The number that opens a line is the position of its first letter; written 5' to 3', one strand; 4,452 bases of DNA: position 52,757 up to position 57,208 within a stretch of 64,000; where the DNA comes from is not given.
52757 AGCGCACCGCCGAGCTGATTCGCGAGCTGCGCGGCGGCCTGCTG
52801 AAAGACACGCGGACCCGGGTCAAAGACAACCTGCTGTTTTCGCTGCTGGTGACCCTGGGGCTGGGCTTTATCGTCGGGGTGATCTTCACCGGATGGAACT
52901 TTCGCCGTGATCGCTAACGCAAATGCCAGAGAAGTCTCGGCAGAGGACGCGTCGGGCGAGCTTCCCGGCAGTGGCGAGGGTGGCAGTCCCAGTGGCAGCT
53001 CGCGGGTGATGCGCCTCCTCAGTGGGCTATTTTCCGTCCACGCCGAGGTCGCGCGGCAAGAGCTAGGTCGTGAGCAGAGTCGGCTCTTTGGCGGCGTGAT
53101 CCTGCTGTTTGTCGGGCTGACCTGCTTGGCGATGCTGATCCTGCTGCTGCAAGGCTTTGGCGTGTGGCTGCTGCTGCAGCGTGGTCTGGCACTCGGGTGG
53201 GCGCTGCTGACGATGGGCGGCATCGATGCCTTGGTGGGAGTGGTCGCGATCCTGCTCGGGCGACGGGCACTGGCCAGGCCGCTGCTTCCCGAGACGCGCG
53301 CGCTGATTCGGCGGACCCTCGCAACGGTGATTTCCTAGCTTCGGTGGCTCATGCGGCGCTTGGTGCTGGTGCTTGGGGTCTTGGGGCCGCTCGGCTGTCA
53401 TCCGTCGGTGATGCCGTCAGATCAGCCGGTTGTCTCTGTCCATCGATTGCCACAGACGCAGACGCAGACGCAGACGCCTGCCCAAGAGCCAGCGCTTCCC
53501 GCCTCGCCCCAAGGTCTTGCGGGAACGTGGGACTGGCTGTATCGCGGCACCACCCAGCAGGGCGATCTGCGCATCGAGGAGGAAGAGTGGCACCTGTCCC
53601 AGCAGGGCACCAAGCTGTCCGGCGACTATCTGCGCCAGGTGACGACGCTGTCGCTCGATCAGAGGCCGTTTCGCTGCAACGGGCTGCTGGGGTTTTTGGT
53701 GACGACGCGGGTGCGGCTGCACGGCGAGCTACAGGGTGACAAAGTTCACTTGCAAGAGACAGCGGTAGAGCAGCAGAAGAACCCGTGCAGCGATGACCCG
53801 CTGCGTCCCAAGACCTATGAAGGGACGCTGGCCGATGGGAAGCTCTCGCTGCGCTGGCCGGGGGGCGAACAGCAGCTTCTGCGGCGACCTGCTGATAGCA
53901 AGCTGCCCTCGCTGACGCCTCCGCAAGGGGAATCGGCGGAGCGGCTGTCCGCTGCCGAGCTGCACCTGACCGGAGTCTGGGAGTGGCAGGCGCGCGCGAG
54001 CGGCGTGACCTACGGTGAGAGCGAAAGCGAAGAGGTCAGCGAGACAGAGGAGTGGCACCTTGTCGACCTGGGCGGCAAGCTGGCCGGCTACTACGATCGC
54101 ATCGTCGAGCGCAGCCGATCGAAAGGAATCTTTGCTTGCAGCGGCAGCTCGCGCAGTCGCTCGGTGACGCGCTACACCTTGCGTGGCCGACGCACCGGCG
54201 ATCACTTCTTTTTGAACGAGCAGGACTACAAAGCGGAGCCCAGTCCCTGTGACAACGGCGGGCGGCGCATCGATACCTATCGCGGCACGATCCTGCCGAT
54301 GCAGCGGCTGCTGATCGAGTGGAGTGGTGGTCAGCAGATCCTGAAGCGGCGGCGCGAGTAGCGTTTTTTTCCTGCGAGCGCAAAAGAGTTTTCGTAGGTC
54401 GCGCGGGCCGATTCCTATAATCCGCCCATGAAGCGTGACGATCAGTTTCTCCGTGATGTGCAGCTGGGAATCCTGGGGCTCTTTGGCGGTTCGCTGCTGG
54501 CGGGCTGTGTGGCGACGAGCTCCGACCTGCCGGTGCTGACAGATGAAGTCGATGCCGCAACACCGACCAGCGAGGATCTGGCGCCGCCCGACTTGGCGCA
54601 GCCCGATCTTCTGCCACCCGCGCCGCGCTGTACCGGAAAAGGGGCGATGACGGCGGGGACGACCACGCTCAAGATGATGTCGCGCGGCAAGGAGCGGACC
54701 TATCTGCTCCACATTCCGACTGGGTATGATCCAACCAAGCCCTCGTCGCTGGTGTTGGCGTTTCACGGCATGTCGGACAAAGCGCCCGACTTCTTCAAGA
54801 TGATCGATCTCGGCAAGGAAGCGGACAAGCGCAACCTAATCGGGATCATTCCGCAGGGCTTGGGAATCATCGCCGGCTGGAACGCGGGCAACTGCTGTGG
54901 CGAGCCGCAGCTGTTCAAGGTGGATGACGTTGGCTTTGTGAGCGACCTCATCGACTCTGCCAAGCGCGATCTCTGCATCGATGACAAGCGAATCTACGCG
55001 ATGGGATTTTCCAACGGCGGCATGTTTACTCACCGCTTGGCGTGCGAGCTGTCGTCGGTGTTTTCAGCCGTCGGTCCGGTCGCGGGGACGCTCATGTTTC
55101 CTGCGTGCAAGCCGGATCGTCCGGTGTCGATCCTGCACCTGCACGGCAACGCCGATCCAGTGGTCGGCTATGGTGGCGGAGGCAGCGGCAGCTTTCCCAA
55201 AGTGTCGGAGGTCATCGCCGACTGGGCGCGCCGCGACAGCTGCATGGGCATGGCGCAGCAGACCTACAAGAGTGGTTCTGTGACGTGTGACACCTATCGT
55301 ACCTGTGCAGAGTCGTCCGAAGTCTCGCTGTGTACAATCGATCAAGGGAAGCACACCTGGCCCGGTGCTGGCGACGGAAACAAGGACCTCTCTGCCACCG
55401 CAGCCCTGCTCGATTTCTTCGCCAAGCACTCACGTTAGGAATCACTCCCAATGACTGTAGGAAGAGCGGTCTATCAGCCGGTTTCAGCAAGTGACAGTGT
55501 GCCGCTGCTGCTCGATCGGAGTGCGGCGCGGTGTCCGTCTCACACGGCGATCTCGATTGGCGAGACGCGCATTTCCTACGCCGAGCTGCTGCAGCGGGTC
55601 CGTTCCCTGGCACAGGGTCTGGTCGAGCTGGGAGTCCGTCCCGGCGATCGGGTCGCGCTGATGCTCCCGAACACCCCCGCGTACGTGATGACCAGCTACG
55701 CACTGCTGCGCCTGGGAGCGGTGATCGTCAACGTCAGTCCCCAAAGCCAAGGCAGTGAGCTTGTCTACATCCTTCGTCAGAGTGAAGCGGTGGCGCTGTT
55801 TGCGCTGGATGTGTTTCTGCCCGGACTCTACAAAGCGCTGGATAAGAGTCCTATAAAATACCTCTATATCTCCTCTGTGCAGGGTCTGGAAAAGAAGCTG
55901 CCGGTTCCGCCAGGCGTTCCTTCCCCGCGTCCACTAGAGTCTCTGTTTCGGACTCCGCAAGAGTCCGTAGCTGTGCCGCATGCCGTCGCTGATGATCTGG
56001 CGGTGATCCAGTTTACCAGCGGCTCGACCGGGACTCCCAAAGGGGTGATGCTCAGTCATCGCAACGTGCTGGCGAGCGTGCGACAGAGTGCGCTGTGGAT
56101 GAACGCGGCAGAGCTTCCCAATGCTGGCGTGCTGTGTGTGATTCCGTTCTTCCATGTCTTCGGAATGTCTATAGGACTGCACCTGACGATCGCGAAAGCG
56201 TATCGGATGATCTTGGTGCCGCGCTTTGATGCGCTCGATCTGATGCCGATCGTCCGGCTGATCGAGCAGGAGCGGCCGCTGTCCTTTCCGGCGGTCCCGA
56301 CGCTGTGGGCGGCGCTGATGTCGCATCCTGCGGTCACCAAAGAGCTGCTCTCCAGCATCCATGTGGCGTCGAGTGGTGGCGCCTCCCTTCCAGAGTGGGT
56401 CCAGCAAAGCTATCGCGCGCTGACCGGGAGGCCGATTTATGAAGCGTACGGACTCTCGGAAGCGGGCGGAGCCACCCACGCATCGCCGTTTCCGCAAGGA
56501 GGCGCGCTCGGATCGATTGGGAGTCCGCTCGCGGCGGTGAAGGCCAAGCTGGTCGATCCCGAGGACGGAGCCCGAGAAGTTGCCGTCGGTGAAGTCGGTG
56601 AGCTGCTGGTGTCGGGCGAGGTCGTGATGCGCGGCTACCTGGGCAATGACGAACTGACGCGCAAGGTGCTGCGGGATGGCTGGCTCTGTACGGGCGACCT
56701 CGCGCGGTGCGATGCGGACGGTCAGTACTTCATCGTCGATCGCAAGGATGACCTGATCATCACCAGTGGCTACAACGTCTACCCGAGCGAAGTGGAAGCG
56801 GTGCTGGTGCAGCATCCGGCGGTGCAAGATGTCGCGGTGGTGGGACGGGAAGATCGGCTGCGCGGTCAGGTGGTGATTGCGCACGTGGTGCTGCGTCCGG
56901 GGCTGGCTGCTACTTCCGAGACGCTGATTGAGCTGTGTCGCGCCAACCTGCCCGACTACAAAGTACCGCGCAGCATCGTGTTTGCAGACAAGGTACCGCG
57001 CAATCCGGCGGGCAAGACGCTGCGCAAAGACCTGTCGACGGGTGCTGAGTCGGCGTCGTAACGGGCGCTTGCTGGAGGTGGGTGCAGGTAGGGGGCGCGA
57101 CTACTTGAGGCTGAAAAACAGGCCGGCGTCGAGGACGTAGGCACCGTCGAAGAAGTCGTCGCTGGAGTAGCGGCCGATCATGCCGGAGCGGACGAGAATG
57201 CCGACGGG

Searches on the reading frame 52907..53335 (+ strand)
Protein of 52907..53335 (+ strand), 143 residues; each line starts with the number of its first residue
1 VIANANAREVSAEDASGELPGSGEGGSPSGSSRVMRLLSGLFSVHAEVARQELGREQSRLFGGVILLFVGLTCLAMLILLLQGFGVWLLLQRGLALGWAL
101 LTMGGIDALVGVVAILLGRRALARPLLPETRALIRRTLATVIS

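Call 20: search_protein_families(library=pfam, proteins=[window:52907-53335:+], max_evalue=0.0001)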
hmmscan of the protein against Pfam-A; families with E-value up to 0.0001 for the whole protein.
window:52907-53335:+ (143 aa): 1 family
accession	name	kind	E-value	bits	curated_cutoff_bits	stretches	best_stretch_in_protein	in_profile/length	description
PF07332.16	Phage_holin_3_6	-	8.3e-12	45.6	28.4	1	32-140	5-114/116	Putative Actinobacterial Holin-X, holin superfamily III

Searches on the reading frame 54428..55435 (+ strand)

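Call 20: search_protein_families(library=pfam, proteins=[window:54428-55435:+], max_evalue=0.0001)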
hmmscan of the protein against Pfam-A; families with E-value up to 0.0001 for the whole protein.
window:54428-55435:+ (336 aa): 1 family
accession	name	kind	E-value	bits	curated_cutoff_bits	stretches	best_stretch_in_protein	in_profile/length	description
PF02230.22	Abhydrolase_2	-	2.2e-05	24.9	23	0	171-248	90-172/217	Phospholipase/Carboxylesterase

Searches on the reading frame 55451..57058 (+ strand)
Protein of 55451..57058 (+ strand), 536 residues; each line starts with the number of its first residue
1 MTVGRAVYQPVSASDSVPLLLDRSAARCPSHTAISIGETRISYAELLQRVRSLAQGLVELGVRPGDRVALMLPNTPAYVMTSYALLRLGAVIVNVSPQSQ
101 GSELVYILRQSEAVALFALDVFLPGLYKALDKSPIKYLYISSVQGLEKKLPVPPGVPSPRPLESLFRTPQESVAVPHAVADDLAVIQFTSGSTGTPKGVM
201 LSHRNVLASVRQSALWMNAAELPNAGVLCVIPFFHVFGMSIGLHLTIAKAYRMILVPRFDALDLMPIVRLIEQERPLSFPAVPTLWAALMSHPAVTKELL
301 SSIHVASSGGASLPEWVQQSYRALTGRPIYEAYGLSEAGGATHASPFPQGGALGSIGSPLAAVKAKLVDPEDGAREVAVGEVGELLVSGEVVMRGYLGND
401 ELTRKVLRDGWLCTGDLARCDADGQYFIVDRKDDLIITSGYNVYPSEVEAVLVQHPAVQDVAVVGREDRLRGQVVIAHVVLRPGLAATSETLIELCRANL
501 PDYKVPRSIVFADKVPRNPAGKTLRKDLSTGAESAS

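Call 43: search_protein_families(library=pfam, proteins=[window:55451-57058:+], max_evalue=0.01)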
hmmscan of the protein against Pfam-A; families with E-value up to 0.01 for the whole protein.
window:55451-57058:+ (536 aa): 3 families
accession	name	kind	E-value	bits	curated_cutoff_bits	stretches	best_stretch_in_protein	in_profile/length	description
PF00501.34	AMP-binding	-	2.7e-90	303.4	29.9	1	21-397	1-384/384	AMP-binding enzyme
PF13193.12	AMP-binding_C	-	8.7e-22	78.3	24.5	1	447-522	1-76/76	AMP-binding enzyme C-terminal domain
PF23562.2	AMP-binding_C_3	-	0.0025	18.6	20.8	1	433-477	2-47/124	AMP-binding enzyme C-terminal domain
